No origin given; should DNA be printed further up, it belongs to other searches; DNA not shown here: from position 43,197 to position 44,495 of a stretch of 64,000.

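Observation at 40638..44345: nadA-nadC-nadX operon divergently paired with an NAD-kinase-like wHTH fusion, a candidate NAD(P)-sensing transcriptional regulator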

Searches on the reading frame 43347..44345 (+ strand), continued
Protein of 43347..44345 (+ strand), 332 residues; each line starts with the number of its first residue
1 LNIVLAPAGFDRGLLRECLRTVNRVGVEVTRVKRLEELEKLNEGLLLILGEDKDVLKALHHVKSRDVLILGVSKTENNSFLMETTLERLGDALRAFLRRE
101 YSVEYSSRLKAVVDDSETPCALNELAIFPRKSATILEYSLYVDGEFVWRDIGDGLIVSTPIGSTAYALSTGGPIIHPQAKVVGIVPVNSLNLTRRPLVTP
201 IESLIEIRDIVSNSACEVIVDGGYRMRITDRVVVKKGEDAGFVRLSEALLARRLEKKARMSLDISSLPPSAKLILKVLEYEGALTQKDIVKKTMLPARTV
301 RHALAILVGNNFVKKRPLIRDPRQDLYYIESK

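Call 47: fold_search(model_id=the predicted structure, library=pdb)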
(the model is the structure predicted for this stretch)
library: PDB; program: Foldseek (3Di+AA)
matches with E <= 10: 1780; with E <= 0.001: 130
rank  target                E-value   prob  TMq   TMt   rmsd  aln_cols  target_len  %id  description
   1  4hao_B                3.5e-23  1.00  0.69  0.80   2.4       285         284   24  Crystal Structure of Inorganic Polyphosphate/ATP-NAD Kinase from Yersinia pestis CO92 (released 2012-10-10)
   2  7qvs_A                3.9e-23  1.00  0.65  0.74   2.6       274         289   27  Pseudomonas aeruginosa nicotinamide adenine dinucleotide kinase (NADK) structure in complex with NADP (released 2022-09-14)
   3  2an1_C                5.2e-23  1.00  0.67  0.81   2.9       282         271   24  Structural Genomics, The crystal structure of a putative kinase from Salmonella typhimurim LT2 (released 2005-09-27)
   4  2an1_A                8.3e-23  1.00  0.68  0.81   2.9       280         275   25  Structural Genomics, The crystal structure of a putative kinase from Salmonella typhimurim LT2 (released 2005-09-27)
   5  7mh7                  1.3e-22  1.00  0.68  0.77   3.0       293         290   26  crystal structure of NAD kinase from Pseudomonas aeruginosa PAO1 (released 2021-04-21)
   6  1suw_A                1.6e-22  1.00  0.66  0.87   2.7       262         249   27  Crystal structure of a NAD kinase from Archaeoglobus fulgidus in complex with its substrate and product: Insights into (released 2004-08-24)
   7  1u0t_B                2.1e-22  1.00  0.66  0.78   3.4       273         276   27  Crystal structure of Mycobacterium tuberculosis NAD kinase (released 2004-08-31)
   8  7qvs_B                2.3e-22  1.00  0.68  0.79   3.2       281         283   27  Pseudomonas aeruginosa nicotinamide adenine dinucleotide kinase (NADK) structure in complex with NADP (released 2022-09-14)
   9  1u0t_A                2.5e-22  1.00  0.65  0.80   3.1       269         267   29  Crystal structure of Mycobacterium tuberculosis NAD kinase (released 2004-08-31)
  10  4hao_A                3.5e-22  1.00  0.69  0.80   2.5       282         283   25  Crystal Structure of Inorganic Polyphosphate/ATP-NAD Kinase from Yersinia pestis CO92 (released 2012-10-10)
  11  2an1_B                4.1e-22  1.00  0.67  0.79   2.9       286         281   24  Structural Genomics, The crystal structure of a putative kinase from Salmonella typhimurim LT2 (released 2005-09-27)
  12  2an1_D                4.9e-22  1.00  0.67  0.81   3.0       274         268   26  Structural Genomics, The crystal structure of a putative kinase from Salmonella typhimurim LT2 (released 2005-09-27)
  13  1u0r_C                7.3e-22  1.00  0.65  0.75   4.2       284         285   27  Crystal structure of Mycobacterium tuberculosis NAD kinase (released 2004-08-31)
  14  1y3h_A                1.1e-21  1.00  0.66  0.80   3.2       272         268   28  Crystal Structure of Inorganic Polyphosphate/ATP-NAD kinase from Mycobacterium tuberculosis (released 2005-01-18)
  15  1u0r_A                1.6e-21  1.00  0.67  0.78   3.2       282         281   26  Crystal structure of Mycobacterium tuberculosis NAD kinase (released 2004-08-31)
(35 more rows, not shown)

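Call 55: search_protein_families(library=pfam, proteins=[L086:4583-5887:-, L088:4426-5931:-, L007:10940-13078:+, L007:7627-8280:+, L007:6842-7525:-, L007:7575-8024:-], max_evalue=0.001)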
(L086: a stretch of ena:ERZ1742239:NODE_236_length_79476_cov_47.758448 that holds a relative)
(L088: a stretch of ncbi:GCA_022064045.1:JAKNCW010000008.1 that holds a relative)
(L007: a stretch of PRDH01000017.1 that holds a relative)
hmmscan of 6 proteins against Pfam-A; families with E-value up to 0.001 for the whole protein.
L086:4583-5887:- (434 aa): 2 families
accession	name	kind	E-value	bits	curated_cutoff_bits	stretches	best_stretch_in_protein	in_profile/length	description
PF07690.21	MFS_1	-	4.2e-56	190.8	33.4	2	26-385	6-347/347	Major Facilitator Superfamily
PF00083.30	Sugar_tr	-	1.3e-45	156.6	22.3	1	49-434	44-450/452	Sugar (and other) transporter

L088:4426-5931:- (501 aa): 2 families
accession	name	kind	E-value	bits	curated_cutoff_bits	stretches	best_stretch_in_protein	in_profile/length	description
PF13520.12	AA_permease_2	-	2.6e-16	60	27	1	43-463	27-420/427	Amino acid permease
PF00324.27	AA_permease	-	9.6e-05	21.7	24.6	1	20-406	2-363/470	Amino acid permease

L007:10940-13078:+ (712 aa): 4 families
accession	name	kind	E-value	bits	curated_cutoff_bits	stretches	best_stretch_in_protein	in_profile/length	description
PF16661.11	Lactamase_B_6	-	6.3e-14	52.2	27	1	339-506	1-175/193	Metallo-beta-lactamase superfamily domain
PF00753.33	Lactamase_B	-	3.3e-10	40.7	22.7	1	338-504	9-161/196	Metallo-beta-lactamase superfamily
PF12706.13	Lactamase_B_2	-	7.4e-10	39.2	27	1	347-525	3-172/200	Beta-lactamase superfamily domain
PF10996.14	Beta-Casp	-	9.3e-10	39.5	27.7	1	555-649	2-120/120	Beta-Casp domain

L007:7627-8280:+ (217 aa): 4 families
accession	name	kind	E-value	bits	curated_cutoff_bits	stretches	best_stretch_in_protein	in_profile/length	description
PF13419.12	HAD_2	-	1.6e-16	61.4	23.8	1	10-177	1-169/178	Haloacid dehalogenase-like hydrolase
PF00702.32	Hydrolase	-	2.2e-14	54.7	26.4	1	9-172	3-183/191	haloacid dehalogenase-like hydrolase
PF12710.13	HAD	-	1.5e-05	25.9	27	1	10-151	1-141/189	haloacid dehalogenase-like hydrolase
PF12689.13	Acid_PPase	-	0.00027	21.3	27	0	89-177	45-141/169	Acid Phosphatase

L007:6842-7525:- (227 aa): 0 families

L007:7575-8024:- (149 aa): 0 families

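Call 56: search_protein_families(library=ncbifam, proteins=[L086:4583-5887:-, L088:4426-5931:-], max_evalue=0.001)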
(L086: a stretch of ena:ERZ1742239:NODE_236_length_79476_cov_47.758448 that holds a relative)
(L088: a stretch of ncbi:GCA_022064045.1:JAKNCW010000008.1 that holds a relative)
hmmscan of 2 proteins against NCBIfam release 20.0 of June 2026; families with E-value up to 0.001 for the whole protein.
L086:4583-5887:- (434 aa): 61 families (the best 25 are shown)
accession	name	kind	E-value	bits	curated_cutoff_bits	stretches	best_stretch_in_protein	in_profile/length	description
TIGR00895.1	2A0115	subfamily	9.9e-82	275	418.55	1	4-392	5-398/398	aromatic acid/H+ symport family MFS transporter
TIGR00898.1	2A0119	subfamily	1.5e-57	195.6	550.75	1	22-431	92-505/506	cation transport protein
NF008586.0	PRK11551.1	equivalog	4e-47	161.1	410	1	27-420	29-395/406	3-(3-hydroxy-phenyl)propionate transporter MhpT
NF053517.1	HbztTptrPcaK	equivalog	2.6e-42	145.3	770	1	6-419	9-427/437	4-hydroxybenzoate transporter PcaK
TIGR01299.1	synapt_SV2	subfamily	2.1e-31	108.6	637.3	2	10-212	161-376/742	synaptic vesicle protein SV2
TIGR00879.1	SP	subfamily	6.5e-31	107.5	237.8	1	33-432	74-510/510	sugar porter family MFS transporter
TIGR00893.1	2A0114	subfamily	1.2e-29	103.4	395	1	35-418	13-396/399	D-galactonate transporter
TIGR00891.1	2A0112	subfamily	3.7e-28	98.7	552.9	1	23-392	19-388/405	sialate:H+ symport family MFS transporter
NF052357.1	GlucTporGlcPStph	equivalog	6.4e-26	91.2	750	1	17-433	8-434/445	glucose transporter GlcP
TIGR00887.1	2A0109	equivalog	7e-26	91.2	610.3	2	220-433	260-500/502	phosphate:H+ symporter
NF008963.0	PRK12307.1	equivalog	1.7e-25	90.1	637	1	22-427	24-412/426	MFS transporter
NF003024.0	PRK03893.1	subfamily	1.7e-25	89.8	604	1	4-196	14-201/497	sialate:H+ symport family MFS transporter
TIGR00880.1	2_A_01_02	superfamily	3.8e-24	85.4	131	2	56-190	3-137/141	multidrug resistance protein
TIGR00881.1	2A0104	subfamily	1.1e-20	74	407.75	1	36-395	15-373/379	phosphoglycerate transporter protein PgtP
TIGR00883.1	2A0106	subfamily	1.9e-18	66.7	443.45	1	53-412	38-398/400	metabolite/H+ symporter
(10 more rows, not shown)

L088:4426-5931:- (501 aa): 0 families

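Call 57: find_encoding_contigs(protein=P0119, flank=6000, max_places=1)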
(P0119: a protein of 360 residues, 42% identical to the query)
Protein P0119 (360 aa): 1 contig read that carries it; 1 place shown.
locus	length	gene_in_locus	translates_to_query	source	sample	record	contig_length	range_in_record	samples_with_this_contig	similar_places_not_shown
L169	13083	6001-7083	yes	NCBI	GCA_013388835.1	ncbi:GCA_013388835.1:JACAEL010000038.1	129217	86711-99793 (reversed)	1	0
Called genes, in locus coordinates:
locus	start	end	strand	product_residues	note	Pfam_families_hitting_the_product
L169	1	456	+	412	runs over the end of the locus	PF07690:MFS_1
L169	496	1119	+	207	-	PF14520:HHH_5, PF14229:DUF4332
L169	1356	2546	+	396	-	PF00155:Aminotran_1_2, PF01053:Cys_Met_Meta_PP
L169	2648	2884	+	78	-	-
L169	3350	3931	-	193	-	-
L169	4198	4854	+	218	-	PF00702:Hydrolase, PF13419:HAD_2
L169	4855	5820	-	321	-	PF02445:NadA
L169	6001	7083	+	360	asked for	PF00392:GntR (faint), PF20143:NAD_kinase_C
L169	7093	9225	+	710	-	PF00753:Lactamase_B, PF23023:Anti-Pycsar_Apyc1, PF12706:Lactamase_B_2, PF16661:Lactamase_B_6, PF10996:Beta-Casp (faint)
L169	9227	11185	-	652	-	PF00025:Arf, PF00071:Ras, PF08477:Roc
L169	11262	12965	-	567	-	-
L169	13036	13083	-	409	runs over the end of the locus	PF00145:DNA_methylase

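Call 58: find_encoding_contigs(protein=P0043, flank=6000, max_places=1)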
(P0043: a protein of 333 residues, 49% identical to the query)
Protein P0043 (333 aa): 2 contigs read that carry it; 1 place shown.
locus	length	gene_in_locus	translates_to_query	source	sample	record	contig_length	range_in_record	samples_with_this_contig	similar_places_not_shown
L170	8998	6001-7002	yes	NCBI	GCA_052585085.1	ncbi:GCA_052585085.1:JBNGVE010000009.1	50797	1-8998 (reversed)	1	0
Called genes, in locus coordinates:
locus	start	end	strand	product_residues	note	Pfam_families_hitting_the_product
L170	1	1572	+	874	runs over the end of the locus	PF01751:Toprim, PF01131:Topoisom_bac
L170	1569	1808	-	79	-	PF06093:Spt4 (weak)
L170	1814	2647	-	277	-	PF00149:Metallophos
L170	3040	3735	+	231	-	-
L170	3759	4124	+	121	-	PF17135:Ribosomal_L18, PF00828:Ribosomal_L27A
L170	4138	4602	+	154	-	PF00572:Ribosomal_L13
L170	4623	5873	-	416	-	PF02749:QRPTase_N, PF01729:QRPTase_C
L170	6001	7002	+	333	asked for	PF01513:NAD_kinase (weak), PF20143:NAD_kinase_C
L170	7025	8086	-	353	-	-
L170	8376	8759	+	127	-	PF00338:Ribosomal_S10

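Call 59: find_encoding_contigs(protein=P0067, flank=6000, max_places=1)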
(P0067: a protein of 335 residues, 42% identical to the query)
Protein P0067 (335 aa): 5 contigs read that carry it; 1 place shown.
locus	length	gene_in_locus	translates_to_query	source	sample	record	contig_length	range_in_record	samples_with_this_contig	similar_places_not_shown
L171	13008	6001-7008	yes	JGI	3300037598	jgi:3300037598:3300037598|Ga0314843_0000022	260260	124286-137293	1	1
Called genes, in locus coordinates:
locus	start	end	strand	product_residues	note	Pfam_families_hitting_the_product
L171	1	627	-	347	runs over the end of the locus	PF26356:Pelota_N, PF03465:eRF1_3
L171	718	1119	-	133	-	PF18894:PhageMetallopep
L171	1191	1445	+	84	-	PF01998:DUF131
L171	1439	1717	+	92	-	-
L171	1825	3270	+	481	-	PF02629:CoA_binding, PF13380:CoA_binding_2, PF13607:Succ_CoA_lig, PF19045:Ligase_CoA_2 (weak)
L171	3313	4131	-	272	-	PF03447:NAD_binding_3, PF01958:Asp_DH_C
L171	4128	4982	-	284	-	PF02749:QRPTase_N, PF01729:QRPTase_C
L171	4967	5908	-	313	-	PF02445:NadA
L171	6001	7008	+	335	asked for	PF20143:NAD_kinase_C, PF12802:MarR_2 (weak), PF08221:HTH_9 (faint), PF13412:HTH_24 (weak)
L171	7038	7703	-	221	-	PF01488:Shikimate_DH (weak), PF02254:TrkA_N, PF13460:NAD_binding_10 (weak), PF02080:TrkA_C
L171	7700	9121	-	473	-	PF02386:TrkH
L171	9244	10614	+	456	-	PF01523:PmbA_TldD_1st, PF19290:PmbA_TldD_2nd, PF19289:PmbA_TldD_3rd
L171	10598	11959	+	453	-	PF01523:PmbA_TldD_1st, PF19290:PmbA_TldD_2nd, PF19289:PmbA_TldD_3rd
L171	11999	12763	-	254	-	PF01135:PCMT (weak), PF02353:CMAS, PF03848:TehB, PF13489:Methyltransf_23, PF13847:Methyltransf_31, PF08241:Methyltransf_11, PF08242:Methyltransf_12, PF13649:Methyltransf_25, +4 more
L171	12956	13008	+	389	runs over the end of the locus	PF04894:Nre_N, PF04895:Nre_C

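Call 60: find_encoding_contigs(protein=P0030, flank=6000, max_places=1)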
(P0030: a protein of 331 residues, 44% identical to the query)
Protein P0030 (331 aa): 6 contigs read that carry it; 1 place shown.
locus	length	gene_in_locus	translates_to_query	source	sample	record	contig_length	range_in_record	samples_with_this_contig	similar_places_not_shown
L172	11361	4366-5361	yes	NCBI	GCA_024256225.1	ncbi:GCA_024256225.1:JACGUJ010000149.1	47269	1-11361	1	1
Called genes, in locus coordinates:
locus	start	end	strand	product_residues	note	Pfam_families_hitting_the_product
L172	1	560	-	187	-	PF13102:Phage_int_SAM_5 (faint), PF13495:Phage_int_SAM_4, PF02899:Phage_int_SAM_1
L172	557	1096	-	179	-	-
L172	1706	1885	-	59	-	-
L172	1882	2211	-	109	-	PF01402:RHH_1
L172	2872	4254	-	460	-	PF00083:Sugar_tr, PF07690:MFS_1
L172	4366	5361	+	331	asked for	PF01513:NAD_kinase, PF20143:NAD_kinase_C, PF12802:MarR_2 (weak)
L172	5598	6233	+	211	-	PF02607:B12-binding_2, PF02310:B12-binding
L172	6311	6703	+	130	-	PF01918:Alba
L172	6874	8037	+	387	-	PF04055:Radical_SAM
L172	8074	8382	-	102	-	PF00011:HSP20 (weak)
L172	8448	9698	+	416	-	PF04389:Peptidase_M28, PF01546:Peptidase_M20, PF07687:M20_dimer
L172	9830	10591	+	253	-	PF01145:Band_7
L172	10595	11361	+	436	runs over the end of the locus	PF00574:CLP_protease (weak), PF25145:NfeD1b_N, PF24961:NfeD_membrane, PF01957:NfeD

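Call 66: search_protein_families(library=ncbifam, proteins=[L170:4623-5873:-, L172:2872-4254:-], max_evalue=1e-10)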
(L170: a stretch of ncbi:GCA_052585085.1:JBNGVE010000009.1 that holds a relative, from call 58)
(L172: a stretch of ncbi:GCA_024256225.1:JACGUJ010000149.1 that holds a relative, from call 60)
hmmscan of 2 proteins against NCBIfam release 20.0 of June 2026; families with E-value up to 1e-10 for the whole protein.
L170:4623-5873:- (416 aa): 9 families
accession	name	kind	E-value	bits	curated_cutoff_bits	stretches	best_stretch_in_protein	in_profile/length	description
NF006415.0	PRK08662.1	equivalog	3e-132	441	243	1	7-409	4-379/381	nicotinate phosphoribosyltransferase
NF006696.0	PRK09243.1-3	equivalog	2.2e-46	158.5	503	1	77-408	97-415/451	nicotinate phosphoribosyltransferase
NF009131.0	PRK12484.1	equivalog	5.6e-44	150.6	330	1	76-408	90-412/455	nicotinate phosphoribosyltransferase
TIGR01513.1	NAPRTase_put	equivalog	2.8e-38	132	297.4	1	76-411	85-434/452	nicotinate phosphoribosyltransferase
NF006695.0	PRK09243.1-2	equivalog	2e-31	109.2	469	1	77-375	92-390/480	nicotinate phosphoribosyltransferase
NF006698.0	PRK09243.1-5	equivalog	3e-29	102.1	531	1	79-410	103-420/440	nicotinate phosphoribosyltransferase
NF006694.0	PRK09243.1-1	equivalog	1.9e-26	92.8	663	1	76-312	92-316/485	nicotinate phosphoribosyltransferase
NF005529.0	PRK07188.1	equivalog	1.2e-22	80.4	378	1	14-328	18-334/358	nicotinate phosphoribosyltransferase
NF006697.0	PRK09243.1-4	equivalog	5.8e-22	77.9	776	1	79-310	96-315/488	nicotinate phosphoribosyltransferase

L172:2872-4254:- (460 aa): 17 families
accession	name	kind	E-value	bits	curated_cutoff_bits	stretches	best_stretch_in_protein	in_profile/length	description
TIGR00895.1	2A0115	subfamily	7.9e-80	268.7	418.55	1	30-419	7-398/398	aromatic acid/H+ symport family MFS transporter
TIGR00898.1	2A0119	subfamily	1.1e-51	176.2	550.75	1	53-455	99-504/506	cation transport protein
NF053517.1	HbztTptrPcaK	equivalog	3.3e-38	131.8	770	1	30-427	9-409/437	4-hydroxybenzoate transporter PcaK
NF008586.0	PRK11551.1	equivalog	1.5e-34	119.7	410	2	42-234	17-210/406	3-(3-hydroxy-phenyl)propionate transporter MhpT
TIGR00879.1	SP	subfamily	1.2e-32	113.1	237.8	1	33-457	50-510/510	sugar porter family MFS transporter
NF052357.1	GlucTporGlcPStph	equivalog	2.7e-28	99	750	1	41-458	11-434/445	glucose transporter GlcP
TIGR01299.1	synapt_SV2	subfamily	5.9e-24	84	637.3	1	37-236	164-376/742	synaptic vesicle protein SV2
TIGR00891.1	2A0112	subfamily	3e-23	82.6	552.9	1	44-421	16-390/405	sialate:H+ symport family MFS transporter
NF003024.0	PRK03893.1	subfamily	5.2e-22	78.3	604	1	44-229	25-210/497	sialate:H+ symport family MFS transporter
TIGR00893.1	2A0114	subfamily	6.3e-21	74.8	395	1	57-217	11-172/399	D-galactonate transporter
NF008963.0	PRK12307.1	equivalog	2.6e-20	73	637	1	47-453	25-415/426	MFS transporter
TIGR00887.1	2A0109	equivalog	1.7e-18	66.8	610.3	0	312-458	341-500/502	phosphate:H+ symporter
TIGR00880.1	2_A_01_02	superfamily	1.1e-17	64.5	131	1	79-216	3-140/141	multidrug resistance protein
TIGR00881.1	2A0104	subfamily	5.1e-14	52.1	407.75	0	58-211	13-167/379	phosphoglycerate transporter protein PgtP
TIGR00883.1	2A0106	subfamily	2.1e-13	50.1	443.45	1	66-437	27-398/400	metabolite/H+ symporter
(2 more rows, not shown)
